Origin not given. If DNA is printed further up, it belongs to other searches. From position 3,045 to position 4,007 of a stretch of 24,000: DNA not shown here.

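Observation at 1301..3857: Uncharacterised operon: secreted cupredoxin, B12-radical-SAM enzyme and translationally coupled diiron ferritin-like protein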

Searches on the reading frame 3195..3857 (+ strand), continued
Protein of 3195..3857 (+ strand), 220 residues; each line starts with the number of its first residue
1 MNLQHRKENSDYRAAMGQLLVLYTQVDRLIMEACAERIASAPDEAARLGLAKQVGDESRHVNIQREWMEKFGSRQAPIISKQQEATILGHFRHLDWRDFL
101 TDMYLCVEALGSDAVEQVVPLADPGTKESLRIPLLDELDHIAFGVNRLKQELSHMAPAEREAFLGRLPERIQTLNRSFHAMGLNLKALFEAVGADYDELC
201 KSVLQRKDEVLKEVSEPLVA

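Call 35: fold_search(model_id=the predicted structure, library=pdb)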
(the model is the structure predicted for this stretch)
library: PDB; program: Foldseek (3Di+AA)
matches with E <= 10: 714; with E <= 0.001: 12
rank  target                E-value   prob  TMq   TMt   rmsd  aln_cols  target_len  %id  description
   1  5k53_B                2.4e-04  1.00  0.72  0.72   3.9       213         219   15  Crystal structures of aldehyde deformylating oxygenase from Oscillatoria sp. KNUA011 (released 2016-09-07)
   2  5ux2_A                3.3e-04  1.00  0.76  0.76   3.3       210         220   18  Protein 19 with aldehyde deformylating oxidase activity from Synechococcus (released 2018-02-28)
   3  5uwz                  3.6e-04  1.00  0.74  0.74   3.7       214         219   16  Protein 12 with aldehyde deformylating oxygenase activity from Gloeobacter violaceus (released 2018-02-28)
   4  5ux2_B                4.0e-04  1.00  0.75  0.76   3.2       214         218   17  Protein 19 with aldehyde deformylating oxidase activity from Synechococcus (released 2018-02-28)
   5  4kvr                  4.4e-04  1.00  0.70  0.69   4.0       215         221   18  Crystal Structure of Prochlorococcus marinus aldehyde-deformylating oxygenase (mutant V41Y) (released 2013-06-26)
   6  4rc6_B                5.3e-04  1.00  0.71  0.74   3.7       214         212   17  Crystal structure of cyanobacterial aldehyde-deformylating oxygenase 122F mutant (released 2014-12-17)
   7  2oc5                  5.3e-04  1.00  0.67  0.67   4.2       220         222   17  Crystal structure of a ferritin-like protein (pmt1231) from prochlorococcus marinus str. mit 9313 at 1.68 A resolution (released 2007-02-13)
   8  4pg1                  5.6e-04  1.00  0.68  0.67   4.1       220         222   17  Insights into Substrate and Metal Binding from the Crystal Structure of Cyanobacterial Aldehyde Deformylating Oxygenase  (released 2014-11-19)
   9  4mud_B                5.8e-04  1.00  0.63  0.63   6.6       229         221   17  Crystal structure of a ring oxydation complex/ phenylacetic acid degradation-like protein (SSO1313) from Sulfolobus so (released 2013-10-09)
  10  4pg0                  6.7e-04  1.00  0.67  0.67   4.2       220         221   17  Insights into Substrate and Metal Binding from the Crystal Structure of Cyanobacterial Aldehyde Deformylating Oxygenase  (released 2014-11-26)
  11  4rc7_A                7.7e-04  1.00  0.73  0.73   3.6       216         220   15  Crystal structure of cyanobacterial aldehyde-deformylating oxygenase F86YF87Y mutant (released 2014-12-17)
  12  4kvq                  9.8e-04  1.00  0.67  0.67   4.1       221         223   19  Crystal Structure of Prochlorococcus marinus aldehyde-deformylating oxygenase wild type with palmitic acid bound (released 2013-06-26)
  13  4rc5_A                1.0e-03  1.00  0.72  0.71   4.2       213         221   17  Crystal structure of cyanobacterial aldehyde-deformylating oxygenase (released 2014-12-17)
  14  4tw3                  1.1e-03  1.00  0.67  0.67   4.2       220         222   17  Insights into Substrate and Metal Binding from the Crystal Structure of Cyanobacterial Aldehyde Deformylating Oxygenase  (released 2014-10-15)
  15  4mud_D                1.1e-03  1.00  0.63  0.63   6.6       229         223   17  Crystal structure of a ring oxydation complex/ phenylacetic acid degradation-like protein (SSO1313) from Sulfolobus so (released 2013-10-09)
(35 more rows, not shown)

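Call 36: search_solved_structures(query=A2, max_evalue=10)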
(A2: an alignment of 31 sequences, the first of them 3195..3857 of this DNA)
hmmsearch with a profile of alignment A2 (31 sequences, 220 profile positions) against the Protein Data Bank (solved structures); distinct sequences matched with E-value up to 10: 23.
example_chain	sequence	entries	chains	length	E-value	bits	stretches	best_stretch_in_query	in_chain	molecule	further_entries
5k52_A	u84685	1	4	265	7.2e-05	25.6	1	105-220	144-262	Aldehyde decarbonylase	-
4z5s_A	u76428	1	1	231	0.0011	21.7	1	104-213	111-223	Aldehyde decarbonylase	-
4mud_A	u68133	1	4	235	0.0088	18.8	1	13-156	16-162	Ring oxydation complex/ phenylacetic acid degradation related protein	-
4pgk_A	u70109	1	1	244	0.011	18.5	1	105-213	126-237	Aldehyde decarbonylase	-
4rc7_A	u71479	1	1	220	0.014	18.1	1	104-219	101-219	Aldehyde decarbonylase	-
4rc7_B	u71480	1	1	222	0.015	18.1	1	104-219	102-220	Aldehyde decarbonylase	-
4quw_A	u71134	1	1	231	0.015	18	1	104-219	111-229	Aldehyde decarbonylase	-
4rc5_A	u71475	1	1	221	0.016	18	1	104-219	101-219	Aldehyde decarbonylase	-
4rc5_B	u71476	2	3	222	0.016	17.9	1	104-219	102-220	Aldehyde decarbonylase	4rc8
6jzu_B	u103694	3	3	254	0.02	17.6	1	105-219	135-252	Aldehyde decarbonylase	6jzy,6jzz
4rc6_B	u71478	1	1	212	0.028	17.1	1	104-212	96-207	Aldehyde decarbonylase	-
4tw3_A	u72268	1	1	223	0.028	17.1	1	105-212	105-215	Aldehyde decarbonylase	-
4rc6_A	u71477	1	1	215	0.029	17.1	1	104-212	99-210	Aldehyde decarbonylase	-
4kvr_A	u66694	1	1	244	0.036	16.8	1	105-212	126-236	Aldehyde decarbonylase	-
2oc5_A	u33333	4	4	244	0.037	16.8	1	105-212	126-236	Hypothetical protein | Aldehyde decarbonylase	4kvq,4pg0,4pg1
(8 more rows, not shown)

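Call 42: search_protein_families(library=pfam, proteins=[L008:1569-2348:+, L002:5325-5996:-, L006:3403-3741:+, L006:6129-6818:+, L003:4912-5757:+], max_evalue=0.01)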
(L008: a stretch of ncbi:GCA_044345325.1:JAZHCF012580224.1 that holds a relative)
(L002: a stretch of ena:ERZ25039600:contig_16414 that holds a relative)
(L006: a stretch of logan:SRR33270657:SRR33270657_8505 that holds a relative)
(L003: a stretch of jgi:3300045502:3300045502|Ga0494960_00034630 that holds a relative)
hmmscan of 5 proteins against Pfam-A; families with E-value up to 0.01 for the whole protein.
L008:1569-2348:+ (259 aa): 8 families
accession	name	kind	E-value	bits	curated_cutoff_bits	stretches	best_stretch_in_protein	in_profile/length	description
PF01209.24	Ubie_methyltran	-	3.9e-36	125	20.1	1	20-242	10-233/233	ubiE/COQ5 methyltransferase family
PF08241.18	Methyltransf_11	-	2.4e-19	70.2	21.2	1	62-157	1-95/95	Methyltransferase domain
PF13649.12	Methyltransf_25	-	3.5e-17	63.3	27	1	62-153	2-97/97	Methyltransferase domain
PF13847.12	Methyltransf_31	-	1.1e-13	51.5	27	1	60-161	6-113/145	Methyltransferase domain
PF13489.12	Methyltransf_23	-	3.1e-11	43.7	27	1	53-225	16-162/164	Methyltransferase domain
PF08242.18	Methyltransf_12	-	5.3e-11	43.6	30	1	62-155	1-98/98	Methyltransferase domain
PF07021.18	MetW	-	0.0014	18.8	21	1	54-150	10-103/193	Methionine biosynthesis protein MetW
PF02353.26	CMAS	-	0.0029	17.4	27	1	48-98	53-104/273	Mycolic acid cyclopropane synthetase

L002:5325-5996:- (223 aa): 2 families
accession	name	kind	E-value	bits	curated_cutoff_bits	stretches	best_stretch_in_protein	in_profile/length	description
PF03364.25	Polyketide_cyc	-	6.7e-11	43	23.4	1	72-213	2-124/126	Polyketide cyclase / dehydrase and lipid transport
PF10604.15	Polyketide_cyc2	-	9.3e-09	36.2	27.4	1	69-218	8-137/142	Polyketide cyclase / dehydrase and lipid transport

L006:3403-3741:+ (112 aa): 1 family
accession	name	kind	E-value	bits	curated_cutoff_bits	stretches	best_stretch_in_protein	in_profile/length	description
PF04020.18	Phage_holin_4_2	-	4.2e-32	111.3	28.8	1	1-105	1-105/105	Mycobacterial 4 TMS phage holin, superfamily IV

L006:6129-6818:+ (229 aa): 0 families

L003:4912-5757:+ (281 aa): 1 family
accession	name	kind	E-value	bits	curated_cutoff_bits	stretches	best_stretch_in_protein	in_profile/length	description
PF04055.27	Radical_SAM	-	4.5e-09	37.1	29.5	1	41-196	6-135/166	Radical SAM superfamily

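Call 43: search_protein_families(library=ncbifam, proteins=[L008:1569-2348:+, L006:3925-5358:+, L003:4912-5757:+, L002:5325-5996:-], max_evalue=0.001)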
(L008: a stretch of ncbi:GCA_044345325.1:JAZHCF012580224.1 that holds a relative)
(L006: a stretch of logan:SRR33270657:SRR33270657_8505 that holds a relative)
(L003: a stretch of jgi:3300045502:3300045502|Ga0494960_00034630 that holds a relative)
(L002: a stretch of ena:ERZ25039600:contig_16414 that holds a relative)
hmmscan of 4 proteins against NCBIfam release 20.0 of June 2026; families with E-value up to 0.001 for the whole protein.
L008:1569-2348:+ (259 aa): 25 families
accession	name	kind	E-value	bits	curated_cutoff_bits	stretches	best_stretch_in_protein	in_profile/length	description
TIGR01934.1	MenG_MenH_UbiE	subfamily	4.4e-46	157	158.35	1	22-242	4-223/223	ubiquinone/menaquinone biosynthesis methyltransferase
NF052510.1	methyltran_MpqE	exception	7e-43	146.7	335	1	20-242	9-234/234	methyl-plastoquinone biosynthesis methyltransferase MpqE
NF001244.0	PRK00216.1-5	equivalog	1.1e-39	136.1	216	1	23-242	14-235/236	bifunctional demethylmenaquinone methyltransferase/2-methoxy-6-polyprenyl-1,4-benzoquinol methylase UbiE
NF001240.0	PRK00216.1-1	equivalog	1.2e-36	126.1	378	1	19-242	25-250/251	bifunctional demethylmenaquinone methyltransferase/2-methoxy-6-polyprenyl-1,4-benzoquinol methylase UbiE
NF001241.0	PRK00216.1-2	equivalog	2.7e-36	125.3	327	1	22-242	16-229/231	demethylmenaquinone methyltransferase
NF001242.0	PRK00216.1-3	equivalog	1.6e-34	119.5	351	1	18-242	29-257/258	bifunctional demethylmenaquinone methyltransferase/2-methoxy-6-polyprenyl-1,4-benzoquinol methylase UbiE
NF001243.0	PRK00216.1-4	equivalog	8e-32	110.5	235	1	21-243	11-234/237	demethylmenaquinone methyltransferase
TIGR02752.1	MenG_heptapren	equivalog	1.7e-30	106.2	419.85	1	20-242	8-231/231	demethylmenaquinone methyltransferase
NF043040.1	corrin_prot_MT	hypoth_equivalog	1.5e-23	83.3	180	1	28-188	13-177/216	corrinoid protein-associated methyltransferase CpaM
NF045667.1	MTase_DVU1556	equivalog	6e-16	58.5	155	1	51-160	16-122/213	DVU_1556 family methyltransferase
NF007610.0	PRK10258.1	equivalog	9.4e-11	41.5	342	1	62-157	47-138/251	malonyl-ACP O-methyltransferase BioC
NF047649.1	MTase_UXPK_star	exception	1.7e-10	40.4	460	1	50-160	70-184/283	methyltransferase/UXPK-star double selenoprotein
NF041537.1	ArsM_AhpD_UU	exception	4.4e-10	38.9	510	1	50-160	69-183/345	arsenite methyltransferase/AhpD domain selenoprotein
NF004452.0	PRK05785.1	equivalog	1.9e-09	37.3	207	1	20-189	12-175/228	hypothetical protein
TIGR01983.1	UbiG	equivalog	2.2e-08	33.7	102.95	1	60-158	52-152/228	bifunctional 2-polyprenyl-6-hydroxyphenol methylase/3-demethylubiquinol 3-O-methyltransferase UbiG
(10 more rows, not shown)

L006:3925-5358:+ (477 aa): 26 families (the best 25 are shown)
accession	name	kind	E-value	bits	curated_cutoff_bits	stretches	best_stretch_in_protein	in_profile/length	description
TIGR04072.2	rSAM_ladder_B12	equivalog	2.1e-112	376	360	1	3-464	2-441/443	lipid biosynthesis B12-binding/radical SAM protein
TIGR04385.1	B12_rSAM_cofa1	equivalog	4.8e-64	217.2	450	1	11-411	12-412/438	B12 lower ligand biosynthesis radical SAM protein BzaD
TIGR04428.1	B12_rSAM_trp_MT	equivalog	6.6e-46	156.8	500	1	11-394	8-423/558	tryptophan 2-C-methyltransferase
TIGR04479.1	bcpD_PhpK_rSAM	subfamily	4e-31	107.9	600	1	199-375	239-414/504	PhpK family radical SAM P-methyltransferase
TIGR03471.1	HpnJ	equivalog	8.1e-30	104.1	577.6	1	195-404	192-398/472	hopanoid biosynthesis associated radical SAM protein HpnJ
TIGR02026.1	BchE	equivalog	2.9e-29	102.3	481.35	1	18-404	21-398/497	magnesium-protoporphyrin IX monomethyl ester anaerobic oxidative cyclase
TIGR04367.1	HpnR_B12_rSAM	equivalog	1.2e-24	86.8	650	1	19-345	22-328/490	hopanoid C-3 methylase HpnR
NF033070.1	rSAM_AprD4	equivalog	4.5e-21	75.3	500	1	177-402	168-399/456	AprD4 family radical SAM diol-dehydratase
NF050148.1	rSAM_ApyD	equivalog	1.5e-20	73.1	750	1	100-369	103-365/645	RiPP biosynthesis radical SAM protein ApyD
TIGR04013.1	B12_SAM_MJ_1487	hypoth_equivalog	2.5e-20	72.7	251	2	85-247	56-197/382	TIGR04013 family B12-binding domain/radical SAM domain-containing protein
TIGR04014.1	B12_SAM_MJ_0865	equivalog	7.9e-20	71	360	1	84-245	56-204/434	methyl-coenzyme M reductase glutamine C-methyltransferase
TIGR04295.1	B12_rSAM_oligo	hypoth_equivalog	3.2e-18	65.6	400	1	15-315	21-306/422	TIGR04295 family B12-binding domain-containing radical SAM protein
TIGR03975.1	rSAM_ocin_1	subfamily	4.2e-18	65.2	281.85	1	91-366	150-426/606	RiPP maturation radical SAM C-methyltransferase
NF045585.1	rSAM_slr0320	equivalog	2.5e-16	59.3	775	1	202-341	236-375/511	photosystem II high light acclimation radical SAM protein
NF033712.0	B12_rSAM_KedN5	subfamily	2.2e-12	46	700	1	35-404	38-402/624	KedN5 family methylcobalamin-dependent radical SAM C-methyltransferase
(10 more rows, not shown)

L003:4912-5757:+ (281 aa): 4 families
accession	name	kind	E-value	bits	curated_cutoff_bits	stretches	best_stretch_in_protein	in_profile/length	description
TIGR04317.1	W_rSAM_matur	equivalog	1.9e-05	24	380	1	95-179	47-120/349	tungsten cofactor oxidoreductase radical SAM maturase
NF038283.1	viperin_w_prok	equivalog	2.8e-05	23.4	180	1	34-157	4-106/281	viperin family antiviral radical SAM protein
TIGR04038.1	tatD_link_rSAM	subfamily_domain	0.00023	21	129.7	0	36-186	12-139/192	TatD family nuclease-associated radical SAM protein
NF033640.1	N_Twi_rSAM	subfamily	0.0008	18.6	170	0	35-150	114-220/398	twitch domain-containing radical SAM protein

L002:5325-5996:- (223 aa): 0 families

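Call 49: list_cluster_members(proteins=[P0127, P0132, P0133, P0137, P0141, P0143, L006:3925-5358:+, L008:1569-2348:+])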
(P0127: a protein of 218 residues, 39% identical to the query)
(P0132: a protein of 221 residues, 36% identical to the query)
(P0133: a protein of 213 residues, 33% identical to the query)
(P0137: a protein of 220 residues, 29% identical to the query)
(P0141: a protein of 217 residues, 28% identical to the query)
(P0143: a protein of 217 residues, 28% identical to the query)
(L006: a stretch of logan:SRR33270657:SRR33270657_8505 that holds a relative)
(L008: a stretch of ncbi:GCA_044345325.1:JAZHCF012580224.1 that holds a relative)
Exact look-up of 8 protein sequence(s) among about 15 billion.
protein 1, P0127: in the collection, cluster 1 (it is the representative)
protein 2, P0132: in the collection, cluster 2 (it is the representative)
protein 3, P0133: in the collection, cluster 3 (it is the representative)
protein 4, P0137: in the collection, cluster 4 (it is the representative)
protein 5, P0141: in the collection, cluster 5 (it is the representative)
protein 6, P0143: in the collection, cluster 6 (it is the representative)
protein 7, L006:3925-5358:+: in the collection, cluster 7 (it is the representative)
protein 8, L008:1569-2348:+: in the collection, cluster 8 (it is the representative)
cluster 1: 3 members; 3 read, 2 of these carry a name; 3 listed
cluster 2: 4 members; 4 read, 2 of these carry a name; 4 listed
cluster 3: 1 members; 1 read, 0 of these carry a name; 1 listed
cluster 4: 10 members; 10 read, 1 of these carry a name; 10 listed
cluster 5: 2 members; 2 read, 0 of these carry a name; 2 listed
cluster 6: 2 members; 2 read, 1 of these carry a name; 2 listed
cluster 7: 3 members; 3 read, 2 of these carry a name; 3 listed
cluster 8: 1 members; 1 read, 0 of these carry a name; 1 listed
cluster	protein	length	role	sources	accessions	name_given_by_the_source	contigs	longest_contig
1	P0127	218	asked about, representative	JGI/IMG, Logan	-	hypothetical protein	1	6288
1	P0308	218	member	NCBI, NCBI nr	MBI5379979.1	MAG: ferritin-like domain-containing protein [Nitrospirae bacterium] | ferritin-like domain-containing protein [Nitrospirota bacterium]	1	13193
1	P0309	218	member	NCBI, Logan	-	-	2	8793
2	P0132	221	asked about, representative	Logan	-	-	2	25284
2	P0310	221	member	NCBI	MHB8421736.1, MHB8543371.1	MAG: ferritin family protein [Leptospirales bacterium]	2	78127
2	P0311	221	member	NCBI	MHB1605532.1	MAG: ferritin family protein [Leptospirales bacterium]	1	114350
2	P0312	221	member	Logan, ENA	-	-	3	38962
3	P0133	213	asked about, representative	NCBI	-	-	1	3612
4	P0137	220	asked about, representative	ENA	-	-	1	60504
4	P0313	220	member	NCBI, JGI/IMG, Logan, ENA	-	hypothetical protein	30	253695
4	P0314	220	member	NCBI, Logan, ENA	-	-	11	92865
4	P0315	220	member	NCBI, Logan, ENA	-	-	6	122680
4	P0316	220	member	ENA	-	-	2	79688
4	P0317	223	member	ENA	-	-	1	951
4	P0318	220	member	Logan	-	-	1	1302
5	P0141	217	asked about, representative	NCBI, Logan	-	-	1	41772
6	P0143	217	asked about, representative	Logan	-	-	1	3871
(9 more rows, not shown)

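Call 50: find_encoding_contigs(protein=P0137, flank=7000, max_places=2)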
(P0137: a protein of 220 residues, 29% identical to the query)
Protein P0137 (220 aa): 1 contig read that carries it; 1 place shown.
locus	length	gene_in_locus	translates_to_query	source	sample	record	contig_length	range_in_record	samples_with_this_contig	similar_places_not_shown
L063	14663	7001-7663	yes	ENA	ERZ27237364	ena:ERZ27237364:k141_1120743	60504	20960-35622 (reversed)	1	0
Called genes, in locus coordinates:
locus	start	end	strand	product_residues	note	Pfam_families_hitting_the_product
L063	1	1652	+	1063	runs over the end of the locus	PF01590:GAF, PF13185:GAF_2, PF13492:GAF_3 (faint), PF13185:GAF_2, PF00990:GGDEF, PF00563:EAL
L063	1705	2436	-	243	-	PF00175:NAD_binding_1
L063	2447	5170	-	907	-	PF00989:PAS, PF13188:PAS_8 (weak), PF08448:PAS_4, PF13426:PAS_9, PF00990:GGDEF, PF00563:EAL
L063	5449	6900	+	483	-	PF02310:B12-binding, PF04055:Radical_SAM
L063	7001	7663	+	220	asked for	-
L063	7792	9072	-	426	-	PF13194:DUF4010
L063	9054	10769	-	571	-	PF00654:Voltage_CLC, PF00571:CBS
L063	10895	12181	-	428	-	PF01494:FAD_binding_3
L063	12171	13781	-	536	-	-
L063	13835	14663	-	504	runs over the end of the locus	PF00479:G6PD_N, PF02781:G6PD_C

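Call 51: find_encoding_contigs(protein=P0141, flank=7000, max_places=2)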
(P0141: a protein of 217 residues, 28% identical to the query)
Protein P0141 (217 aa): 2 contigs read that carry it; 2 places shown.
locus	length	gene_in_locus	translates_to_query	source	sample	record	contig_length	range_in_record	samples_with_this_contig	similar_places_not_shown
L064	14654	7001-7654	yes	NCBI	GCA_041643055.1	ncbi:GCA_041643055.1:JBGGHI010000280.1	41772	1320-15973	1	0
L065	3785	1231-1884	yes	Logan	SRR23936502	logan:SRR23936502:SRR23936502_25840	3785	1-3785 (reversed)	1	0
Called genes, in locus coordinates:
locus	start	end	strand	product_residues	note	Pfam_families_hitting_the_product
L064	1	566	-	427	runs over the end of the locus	PF12890:DHOase, PF01979:Amidohydro_1, PF07969:Amidohydro_3 (weak)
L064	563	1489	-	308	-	PF02729:OTCace_N, PF00185:OTCace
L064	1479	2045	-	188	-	PF00156:Pribosyltran, PF14681:UPRTase (weak)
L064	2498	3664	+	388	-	-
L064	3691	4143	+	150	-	PF27154:ORF11_beta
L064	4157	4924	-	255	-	PF02517:Rce1-like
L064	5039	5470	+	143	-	PF04134:DCC1-like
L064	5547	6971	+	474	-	PF02310:B12-binding, PF04055:Radical_SAM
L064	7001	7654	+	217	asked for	PF13794:Ferritin_fold-like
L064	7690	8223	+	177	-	PF10604:Polyketide_cyc2 (faint), PF03364:Polyketide_cyc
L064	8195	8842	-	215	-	PF02517:Rce1-like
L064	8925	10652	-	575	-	PF00795:CN_hydrolase, PF02540:NAD_synthase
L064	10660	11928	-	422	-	PF01590:GAF, PF13185:GAF_2, PF13492:GAF_3, PF01590:GAF, PF13185:GAF_2, PF13492:GAF_3, PF03861:ANTAR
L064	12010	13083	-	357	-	PF13685:Fe-ADH_2, PF01761:DHQ_synthase, PF24621:DHQS_C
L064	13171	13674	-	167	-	-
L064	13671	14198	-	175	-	PF13189:Cytidylate_kin2 (weak), PF13238:AAA_18, PF13671:AAA_33 (faint), PF01202:SKI, PF13207:AAA_17 (weak)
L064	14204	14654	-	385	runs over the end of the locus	PF01264:Chorismate_synt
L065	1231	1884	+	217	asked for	PF13794:Ferritin_fold-like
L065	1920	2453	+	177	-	PF10604:Polyketide_cyc2 (faint), PF03364:Polyketide_cyc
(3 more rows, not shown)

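Call 52: list_cluster_members(proteins=[L064:5547-6971:+, L064:7690-8223:+, L064:8925-10652:-, L063:5449-6900:+, L063:10895-12181:-, L063:9054-10769:-, L064:12010-13083:-])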
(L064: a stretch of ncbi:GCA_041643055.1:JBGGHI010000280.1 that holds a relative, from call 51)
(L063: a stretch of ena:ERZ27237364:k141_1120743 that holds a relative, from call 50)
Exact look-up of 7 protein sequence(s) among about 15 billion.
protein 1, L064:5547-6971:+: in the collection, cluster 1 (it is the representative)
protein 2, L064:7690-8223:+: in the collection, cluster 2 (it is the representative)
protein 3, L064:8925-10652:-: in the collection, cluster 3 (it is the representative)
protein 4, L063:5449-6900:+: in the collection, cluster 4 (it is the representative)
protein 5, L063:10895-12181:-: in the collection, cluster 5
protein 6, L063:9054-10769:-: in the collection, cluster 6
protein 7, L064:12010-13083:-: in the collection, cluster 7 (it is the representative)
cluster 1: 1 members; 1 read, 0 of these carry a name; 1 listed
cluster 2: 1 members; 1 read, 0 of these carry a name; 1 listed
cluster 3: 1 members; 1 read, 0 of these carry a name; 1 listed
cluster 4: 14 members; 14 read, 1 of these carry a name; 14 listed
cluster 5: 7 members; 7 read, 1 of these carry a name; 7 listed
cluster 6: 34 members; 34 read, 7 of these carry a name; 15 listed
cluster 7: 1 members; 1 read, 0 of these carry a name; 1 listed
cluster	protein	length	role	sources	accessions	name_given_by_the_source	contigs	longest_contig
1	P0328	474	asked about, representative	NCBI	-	-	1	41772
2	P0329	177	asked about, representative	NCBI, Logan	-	-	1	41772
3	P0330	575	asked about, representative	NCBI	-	-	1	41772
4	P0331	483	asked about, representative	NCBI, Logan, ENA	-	-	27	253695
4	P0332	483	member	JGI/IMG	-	radical SAM superfamily enzyme YgiQ (UPF0313 family)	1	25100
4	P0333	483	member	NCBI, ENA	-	-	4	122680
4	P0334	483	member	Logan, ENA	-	-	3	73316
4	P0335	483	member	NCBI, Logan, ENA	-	-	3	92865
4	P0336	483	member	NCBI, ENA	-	-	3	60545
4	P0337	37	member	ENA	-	-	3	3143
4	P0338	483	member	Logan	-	-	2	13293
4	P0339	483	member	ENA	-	-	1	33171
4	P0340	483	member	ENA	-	-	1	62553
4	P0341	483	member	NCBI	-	-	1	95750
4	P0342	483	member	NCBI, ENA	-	-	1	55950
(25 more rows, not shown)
